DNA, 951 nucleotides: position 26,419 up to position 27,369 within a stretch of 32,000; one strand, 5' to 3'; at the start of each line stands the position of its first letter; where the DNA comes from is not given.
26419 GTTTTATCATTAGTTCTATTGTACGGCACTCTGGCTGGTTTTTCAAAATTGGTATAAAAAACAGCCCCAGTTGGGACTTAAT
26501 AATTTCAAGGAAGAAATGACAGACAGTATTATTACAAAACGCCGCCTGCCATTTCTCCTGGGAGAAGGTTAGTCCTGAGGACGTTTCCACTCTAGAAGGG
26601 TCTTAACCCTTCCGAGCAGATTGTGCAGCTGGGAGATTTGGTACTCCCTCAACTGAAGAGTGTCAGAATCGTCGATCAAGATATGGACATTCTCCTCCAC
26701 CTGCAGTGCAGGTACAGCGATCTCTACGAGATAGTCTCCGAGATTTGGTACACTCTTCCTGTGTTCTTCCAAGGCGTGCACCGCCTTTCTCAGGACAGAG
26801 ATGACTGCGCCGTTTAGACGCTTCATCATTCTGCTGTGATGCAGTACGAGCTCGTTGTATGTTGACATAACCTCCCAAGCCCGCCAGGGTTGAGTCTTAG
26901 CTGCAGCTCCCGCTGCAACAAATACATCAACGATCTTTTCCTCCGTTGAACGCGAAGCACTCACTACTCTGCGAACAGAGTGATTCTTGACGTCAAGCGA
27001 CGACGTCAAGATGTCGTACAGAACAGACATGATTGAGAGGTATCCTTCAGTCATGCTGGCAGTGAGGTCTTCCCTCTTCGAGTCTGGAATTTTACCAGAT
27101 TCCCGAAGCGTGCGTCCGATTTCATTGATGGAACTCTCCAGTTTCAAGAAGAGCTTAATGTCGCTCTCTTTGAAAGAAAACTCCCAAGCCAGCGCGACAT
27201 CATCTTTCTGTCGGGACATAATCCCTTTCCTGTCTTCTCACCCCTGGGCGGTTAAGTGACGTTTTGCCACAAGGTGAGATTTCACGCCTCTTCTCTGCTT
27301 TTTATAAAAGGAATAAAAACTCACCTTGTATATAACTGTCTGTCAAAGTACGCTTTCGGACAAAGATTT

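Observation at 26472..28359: Foreign-looking divergent gene pair (216-aa helical protein and HExxH metallopeptidase-like protein) inserted between cysS and nrnA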

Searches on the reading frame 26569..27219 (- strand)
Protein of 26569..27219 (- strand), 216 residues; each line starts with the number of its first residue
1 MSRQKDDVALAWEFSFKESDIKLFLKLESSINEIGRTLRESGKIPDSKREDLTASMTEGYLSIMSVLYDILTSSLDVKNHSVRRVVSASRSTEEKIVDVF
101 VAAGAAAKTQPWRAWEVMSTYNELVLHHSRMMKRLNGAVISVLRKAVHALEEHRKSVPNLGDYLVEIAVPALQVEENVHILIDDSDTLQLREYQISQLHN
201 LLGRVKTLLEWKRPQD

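Call 5: search_protein_families(library=pfam, proteins=[window:26569-27219:-], max_evalue=1)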
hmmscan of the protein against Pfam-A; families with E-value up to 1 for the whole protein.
window:26569-27219:- (216 aa): 0 families

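Call 6: search_protein_families(library=padloc, proteins=[window:26569-27219:-], max_evalue=1)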
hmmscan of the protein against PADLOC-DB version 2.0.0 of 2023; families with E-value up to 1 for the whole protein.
window:26569-27219:- (216 aa): 0 families

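Call 7: search_protein_families(library=ncbifam, proteins=[window:26569-27219:-], max_evalue=1)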
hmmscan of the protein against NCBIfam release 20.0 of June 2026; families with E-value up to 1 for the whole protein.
window:26569-27219:- (216 aa): 0 families

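Call 8: search_protein_families(library=phrogs, proteins=[window:26569-27219:-], max_evalue=1)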
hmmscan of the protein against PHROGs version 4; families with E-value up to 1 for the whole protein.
window:26569-27219:- (216 aa): 3 families
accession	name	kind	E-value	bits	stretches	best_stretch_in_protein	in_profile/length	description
phrog_25317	-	head and packaging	0.11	11.9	1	104-173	459-522/617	head protein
phrog_9069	-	unknown function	0.24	12.6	1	80-125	18-62/99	-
phrog_13567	-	unknown function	0.25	12.4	0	25-53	34-62/82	-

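Call 10: search_solved_structures(query=window:26569-27219:-, max_evalue=10)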
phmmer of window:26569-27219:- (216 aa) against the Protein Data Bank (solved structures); distinct sequences matched with E-value up to 10: 1.
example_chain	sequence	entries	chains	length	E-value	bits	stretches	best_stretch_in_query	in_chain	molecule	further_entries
8ga7_A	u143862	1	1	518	6.3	9.6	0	93-183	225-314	THR5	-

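Call 12: find_homologous_proteins(query=window:26569-27219:-, max_evalue=0.001)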
Query window:26569-27219:- (216 aa): 399 proteins with E <= 0.001 among 959 candidates; the best 120 are listed.
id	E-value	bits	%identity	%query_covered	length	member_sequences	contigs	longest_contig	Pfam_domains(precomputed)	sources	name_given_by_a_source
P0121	1.2e-133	461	100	100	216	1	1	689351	-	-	-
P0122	4.5e-118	410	89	100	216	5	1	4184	-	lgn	-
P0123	3.9e-108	377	82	100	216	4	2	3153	-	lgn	-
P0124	8.2e-108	376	83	100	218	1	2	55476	-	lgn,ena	-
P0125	2.8e-104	365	81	98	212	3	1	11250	-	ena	-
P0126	2.0e-102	359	77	100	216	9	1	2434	-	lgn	-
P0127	4.0e-102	358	79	100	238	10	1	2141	-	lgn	-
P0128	6.3e-102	357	83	94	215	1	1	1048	-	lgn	-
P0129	3.2e-101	355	79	100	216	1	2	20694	-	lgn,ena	-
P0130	3.7e-101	355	77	100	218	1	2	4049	-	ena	-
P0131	1.2e-100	353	78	100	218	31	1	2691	-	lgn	-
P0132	4.4e-99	348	81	94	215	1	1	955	-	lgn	-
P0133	4.0e-97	341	80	94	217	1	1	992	-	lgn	-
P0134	5.7e-97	341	76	100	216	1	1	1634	-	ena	-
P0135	6.0e-97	341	75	100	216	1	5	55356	-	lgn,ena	-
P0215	3.0e-87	309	72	94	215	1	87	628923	-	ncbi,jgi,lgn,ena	jgi:hypothetical protein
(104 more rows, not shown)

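Call 14: find_encoding_contigs(protein=P0215, flank=5000, max_places=4)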
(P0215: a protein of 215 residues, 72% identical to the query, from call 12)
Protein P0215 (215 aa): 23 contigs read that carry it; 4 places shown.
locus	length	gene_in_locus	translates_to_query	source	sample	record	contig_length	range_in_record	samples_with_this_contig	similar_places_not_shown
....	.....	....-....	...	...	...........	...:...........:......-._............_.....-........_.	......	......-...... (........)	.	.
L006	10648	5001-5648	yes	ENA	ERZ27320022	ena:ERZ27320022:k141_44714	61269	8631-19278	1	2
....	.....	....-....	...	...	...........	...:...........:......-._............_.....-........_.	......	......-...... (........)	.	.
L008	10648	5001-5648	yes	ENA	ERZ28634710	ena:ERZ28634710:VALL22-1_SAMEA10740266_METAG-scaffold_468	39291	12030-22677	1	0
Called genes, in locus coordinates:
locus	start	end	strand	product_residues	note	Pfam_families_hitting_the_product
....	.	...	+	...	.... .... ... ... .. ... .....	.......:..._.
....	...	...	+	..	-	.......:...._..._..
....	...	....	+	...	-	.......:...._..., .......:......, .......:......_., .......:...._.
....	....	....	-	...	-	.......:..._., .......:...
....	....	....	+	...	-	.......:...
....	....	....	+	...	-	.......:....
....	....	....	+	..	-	-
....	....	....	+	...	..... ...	-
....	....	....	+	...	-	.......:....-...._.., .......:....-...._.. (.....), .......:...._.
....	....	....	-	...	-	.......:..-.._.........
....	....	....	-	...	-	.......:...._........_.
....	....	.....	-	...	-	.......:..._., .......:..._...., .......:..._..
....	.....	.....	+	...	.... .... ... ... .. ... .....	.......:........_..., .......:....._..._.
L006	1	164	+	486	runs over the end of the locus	PF13231:PMT_2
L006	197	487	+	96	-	PF02575:YbaB_DNA_bd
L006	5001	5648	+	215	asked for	-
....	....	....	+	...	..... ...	-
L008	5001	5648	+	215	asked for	-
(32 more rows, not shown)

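Call 39: predict_structure(alignment_id=A2)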
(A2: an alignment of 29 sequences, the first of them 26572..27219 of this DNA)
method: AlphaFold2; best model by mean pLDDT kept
length: 216 residues; sequences in the alignment: 29
mean_pLDDT: 86.4   pTM: 0.80
mean pLDDT of the five models: 86.4, 86.2, 85.0, 83.9, 79.9
residues with pLDDT >= 90: 133; 70-90: 57; 50-70: 16; < 50: 10
segments of 3 or more residues with pLDDT < 50: 1-8
pLDDT, mean of each block of 10 residues (from residue 1): 44 73 93 91 87 92 89 61 90 92 86 87 94 93 93 89 93 94 95 96 95 69
secondary structure, 60 per line:
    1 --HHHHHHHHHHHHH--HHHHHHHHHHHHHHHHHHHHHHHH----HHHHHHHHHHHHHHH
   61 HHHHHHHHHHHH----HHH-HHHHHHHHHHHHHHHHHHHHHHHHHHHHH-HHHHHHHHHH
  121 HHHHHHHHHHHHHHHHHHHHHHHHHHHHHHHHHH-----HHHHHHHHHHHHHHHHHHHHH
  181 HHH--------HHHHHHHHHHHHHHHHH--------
elements in order: H3-15 H18-41 H46-72 H81-109 H111-154 H160-183 H192-208

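Call 42: fold_search(model_id=the predicted structure, library=pdb)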
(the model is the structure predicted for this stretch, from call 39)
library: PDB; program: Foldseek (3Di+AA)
matches with E <= 10: 611; with E <= 0.001: 0
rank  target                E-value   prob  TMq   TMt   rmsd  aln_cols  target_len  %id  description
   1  4tql_A                2.0e-02  0.98  0.34  0.32  30.7       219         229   13  Computationally designed three helix bundle (released 2014-10-15)
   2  5cwn                  5.5e-02  0.84  0.27  0.28  17.1       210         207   10  Crystal structure of de novo designed helical repeat protein DHR71 (released 2015-12-16)
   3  5cwm                  8.4e-02  0.72  0.27  0.26  16.3       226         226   15  Crystal structure of de novo designed helical repeat protein DHR64 (released 2015-12-16)
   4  4tql_B                8.8e-02  0.82  0.32  0.30  31.4       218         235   15  Computationally designed three helix bundle (released 2014-10-15)
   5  5cwb                  9.3e-02  0.75  0.26  0.28  16.1       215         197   13  Crystal structure of de novo designed helical repeat protein DHR4 (released 2015-12-16)
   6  8oyx_A                1.6e-01  0.69  0.28  0.26  20.2       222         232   13  De novo designed soluble GPCR-like fold GLF_18 (released 2023-10-18)
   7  4ug2_B                1.6e-01  0.20  0.17  0.14  19.2       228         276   10  Thermostabilised HUMAN A2a Receptor with CGS21680 bound (released 2015-04-08)
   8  6zpp                  1.6e-01  0.63  0.25  0.33  10.4       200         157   12  g7941: a virulence factor from Drechmaria coniospora (released 2022-01-19)
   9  8fn1_A                2.0e-01  0.51  0.27  0.22  17.4       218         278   12  CryoEM structure of Go-coupled NTSR1 (released 2023-03-29)
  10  9p84_R                2.2e-01  0.21  0.18  0.15  16.9       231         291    8  NTSR1-Gi-NTS(8-13) GTP-Bound Complex in the Non-Canonical, AHD Closed State (NC-Closed-GTP) (released 2026-03-25)
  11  7vg4_C                2.4e-01  0.77  0.37  0.38  14.7       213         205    7  10,5-methenyltetrahydrofolate cyclohydrolase from Methylobacterium extorquens AM1 strain (released 2022-07-06)
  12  1o5h_A                2.6e-01  0.38  0.24  0.26  16.4       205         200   11  Crystal structure of formiminotetrahydrofolate cyclodeaminase (TM1560) from Thermotoga maritima at 2.80 A resolution (released 2003-09-30)
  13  5vju                  2.6e-01  0.25  0.17  0.19  24.7       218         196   11  De Novo Photosynthetic Reaction Center Protein Variant Equipped with His-Tyr H-bond, Heme B, and Cd(II) ions (released 2018-04-25)
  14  2xhe_B                2.9e-01  0.44  0.28  0.28  18.1       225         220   11  Crystal structure of the Unc18-syntaxin 1 complex from Monosiga brevicollis (released 2011-06-29)
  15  5j1h_B                3.0e-01  0.63  0.29  0.34   9.3       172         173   10  Structure of the spectrin repeats 5 and 6 of the plakin domain of plectin (released 2016-07-20)
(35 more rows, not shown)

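Call 50: find_related_loci(query=A2, collection=viral_contigs, flank=8000)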
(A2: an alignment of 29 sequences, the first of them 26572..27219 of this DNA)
Query A2 (216 aa) in viral_contigs; peptide patterns used: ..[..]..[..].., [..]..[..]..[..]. (x = any residue, [..] = any of these).
29 stretches matched a pattern, but none encodes a relative of the query by tblastn (E <= 1e-3).

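Call 56: fold_search(model_id=the predicted structure, library=viral)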
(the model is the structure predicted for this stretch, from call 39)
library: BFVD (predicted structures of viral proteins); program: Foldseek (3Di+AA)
matches with E <= 10: 535; with E <= 0.001: 0
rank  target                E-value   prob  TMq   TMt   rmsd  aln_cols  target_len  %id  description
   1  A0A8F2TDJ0            1.3e-01  0.57  0.26  0.12  22.9       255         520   14  Nonstructural polyprotein (Fragment) [Rhopalosiphum padi virus]
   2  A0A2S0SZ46            1.7e-01  0.72  0.32  0.27  16.2       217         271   12  (no name in the UniProt tables at hand)
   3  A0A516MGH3            1.8e-01  0.41  0.24  0.28  25.0       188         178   15  (no name in the UniProt tables at hand)
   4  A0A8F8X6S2            1.8e-01  0.33  0.22  0.12  12.7       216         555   10  (no name in the UniProt tables at hand)
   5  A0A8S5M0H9            2.1e-01  0.35  0.24  0.26  17.5       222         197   11  Tail tape measure protein (Fragment) [Siphoviridae sp. ct37J14]
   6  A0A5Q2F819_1          2.2e-01  0.16  0.18  0.05  38.0       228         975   15  Tape measure protein [Gordonia phage Sixama]
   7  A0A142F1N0            2.3e-01  0.33  0.27  0.07  19.7       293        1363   13  Tail tape measure protein-like protein [Bacillus phage Mgbh1]
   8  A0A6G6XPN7            2.8e-01  0.54  0.31  0.29  19.5       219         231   13  (no name in the UniProt tables at hand)
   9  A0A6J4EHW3            2.8e-01  0.47  0.28  0.12  22.2       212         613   10  (no name in the UniProt tables at hand)
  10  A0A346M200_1          2.8e-01  0.47  0.30  0.08  22.4       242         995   12  (no name in the UniProt tables at hand)
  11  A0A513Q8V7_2          3.4e-01  0.47  0.27  0.10  19.6       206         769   14  (no name in the UniProt tables at hand)
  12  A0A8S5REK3            3.5e-01  0.87  0.45  0.13  14.5       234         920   15  Tail tape measure protein [virus sp. ctqEG8]
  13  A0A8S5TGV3            3.5e-01  0.12  0.17  0.05  29.1       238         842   10  Uncharacterized protein [Myoviridae sp. ctIty1]
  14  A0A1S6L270            3.7e-01  0.23  0.24  0.15  23.7       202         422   11  (no name in the UniProt tables at hand)
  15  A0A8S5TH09            3.9e-01  0.25  0.25  0.09  30.3       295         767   10  Uncharacterized protein [Myoviridae sp. ctIty1]
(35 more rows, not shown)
